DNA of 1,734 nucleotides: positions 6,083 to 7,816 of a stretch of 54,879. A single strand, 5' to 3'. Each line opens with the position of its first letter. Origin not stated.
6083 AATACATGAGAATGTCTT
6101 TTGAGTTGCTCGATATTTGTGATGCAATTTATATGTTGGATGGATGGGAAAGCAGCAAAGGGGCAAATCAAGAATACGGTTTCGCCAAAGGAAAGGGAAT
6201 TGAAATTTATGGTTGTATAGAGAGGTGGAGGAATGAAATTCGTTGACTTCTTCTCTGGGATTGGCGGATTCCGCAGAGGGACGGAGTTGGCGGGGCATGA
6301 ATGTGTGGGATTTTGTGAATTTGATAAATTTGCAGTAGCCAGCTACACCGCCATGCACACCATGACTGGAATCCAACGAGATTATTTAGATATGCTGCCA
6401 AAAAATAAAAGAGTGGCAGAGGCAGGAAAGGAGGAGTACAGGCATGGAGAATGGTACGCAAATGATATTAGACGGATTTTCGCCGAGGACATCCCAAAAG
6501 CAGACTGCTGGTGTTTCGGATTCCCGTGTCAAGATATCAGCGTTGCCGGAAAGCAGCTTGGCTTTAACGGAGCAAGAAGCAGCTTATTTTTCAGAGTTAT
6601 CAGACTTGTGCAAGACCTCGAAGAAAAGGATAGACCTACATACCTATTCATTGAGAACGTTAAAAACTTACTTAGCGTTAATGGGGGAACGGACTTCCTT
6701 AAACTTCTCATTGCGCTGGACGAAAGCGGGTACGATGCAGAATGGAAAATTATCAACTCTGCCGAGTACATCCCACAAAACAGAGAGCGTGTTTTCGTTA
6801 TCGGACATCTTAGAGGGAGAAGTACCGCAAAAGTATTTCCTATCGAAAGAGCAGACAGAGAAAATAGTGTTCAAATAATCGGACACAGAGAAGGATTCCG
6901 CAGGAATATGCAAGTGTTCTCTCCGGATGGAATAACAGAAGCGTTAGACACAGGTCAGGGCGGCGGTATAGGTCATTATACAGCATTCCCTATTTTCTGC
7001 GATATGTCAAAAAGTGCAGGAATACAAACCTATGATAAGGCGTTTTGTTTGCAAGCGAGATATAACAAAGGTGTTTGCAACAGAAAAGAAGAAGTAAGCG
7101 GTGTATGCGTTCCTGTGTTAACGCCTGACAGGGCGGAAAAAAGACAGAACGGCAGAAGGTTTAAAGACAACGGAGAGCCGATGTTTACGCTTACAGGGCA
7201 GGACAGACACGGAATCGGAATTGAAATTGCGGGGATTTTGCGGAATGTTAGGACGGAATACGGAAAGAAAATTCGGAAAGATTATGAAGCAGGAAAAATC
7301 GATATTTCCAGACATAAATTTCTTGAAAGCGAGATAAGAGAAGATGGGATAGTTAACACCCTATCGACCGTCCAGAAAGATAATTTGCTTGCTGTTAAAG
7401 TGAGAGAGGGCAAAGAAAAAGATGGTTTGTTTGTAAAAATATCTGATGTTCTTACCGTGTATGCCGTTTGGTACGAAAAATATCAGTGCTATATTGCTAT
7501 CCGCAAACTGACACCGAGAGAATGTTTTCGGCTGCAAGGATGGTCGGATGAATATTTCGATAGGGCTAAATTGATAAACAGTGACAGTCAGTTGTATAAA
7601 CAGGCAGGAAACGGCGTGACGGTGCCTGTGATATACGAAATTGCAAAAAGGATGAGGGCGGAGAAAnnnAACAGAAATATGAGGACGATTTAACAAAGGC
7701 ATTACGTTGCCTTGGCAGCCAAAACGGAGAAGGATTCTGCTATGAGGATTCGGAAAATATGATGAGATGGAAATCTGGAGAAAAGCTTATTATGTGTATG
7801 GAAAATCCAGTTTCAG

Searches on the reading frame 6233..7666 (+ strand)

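Call 4: search_protein_families(library=pfam, proteins=[window:6233-7666:+], max_evalue=0.01)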
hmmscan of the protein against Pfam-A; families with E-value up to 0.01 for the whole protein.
window:6233-7666:+ (478 aa): 1 family
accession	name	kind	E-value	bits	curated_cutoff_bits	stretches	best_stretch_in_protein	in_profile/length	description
PF00145.23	DNA_methylase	-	2.3e-58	198.6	22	3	73-199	44-168/324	C-5 cytosine-specific DNA methylase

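Call 5: search_protein_families(library=phrogs, proteins=[window:6233-7666:+], max_evalue=0.001)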
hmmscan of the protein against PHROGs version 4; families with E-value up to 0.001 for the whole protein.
window:6233-7666:+ (478 aa): 12 families
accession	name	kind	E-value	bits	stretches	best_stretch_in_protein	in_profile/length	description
phrog_116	-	other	1.3e-95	322.4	1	1-475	208-490/779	DNA methyltransferase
phrog_363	-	other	4.5e-58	197.9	2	71-259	95-245/327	DNA methyltransferase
phrog_8411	-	unknown function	4.4e-46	158.2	1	226-460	4-205/206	-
phrog_16427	-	other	1.6e-28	101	1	421-477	115-171/235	DNA methyltransferase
phrog_17284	-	unknown function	6.2e-22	79.1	1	421-474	157-210/245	-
phrog_5999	-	other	8.5e-22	78.3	2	2-44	4-46/109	DNA methyltransferase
phrog_26324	-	other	4.2e-16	60.6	1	394-476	117-205/210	DNA methyltransferase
phrog_16528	-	other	1.4e-13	51.9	1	388-474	153-217/236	DNA methyltransferase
phrog_29583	-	other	7.1e-10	39.2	1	89-150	78-135/468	DNA methyltransferase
phrog_864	-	DNA, RNA and nucleotide metabolism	5.8e-07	29.3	0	91-165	697-767/1064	DNA primase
phrog_36001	-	unknown function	2.1e-05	23.9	0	135-192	503-561/715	-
phrog_13621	-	unknown function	4.7e-05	24.3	1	420-473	51-107/121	-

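Call 62: search_protein_families(library=ncbifam, proteins=[window:6233-7666:+], max_evalue=0.01)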
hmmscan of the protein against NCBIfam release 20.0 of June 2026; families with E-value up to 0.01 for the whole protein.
window:6233-7666:+ (478 aa): 3 families
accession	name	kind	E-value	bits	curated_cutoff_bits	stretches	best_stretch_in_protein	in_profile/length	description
TIGR00675.1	dcm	superfamily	3.5e-63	214.2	100.65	2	68-474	40-329/329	DNA (cytosine-5-)-methyltransferase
NF007772.0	PRK10458.1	subfamily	3.2e-34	118.3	710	2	2-198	90-292/472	DNA cytosine methylase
NF003483.0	PRK05159.1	equivalog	0.0038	16.2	353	1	440-478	179-217/438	aspartate--tRNA(Asn) ligase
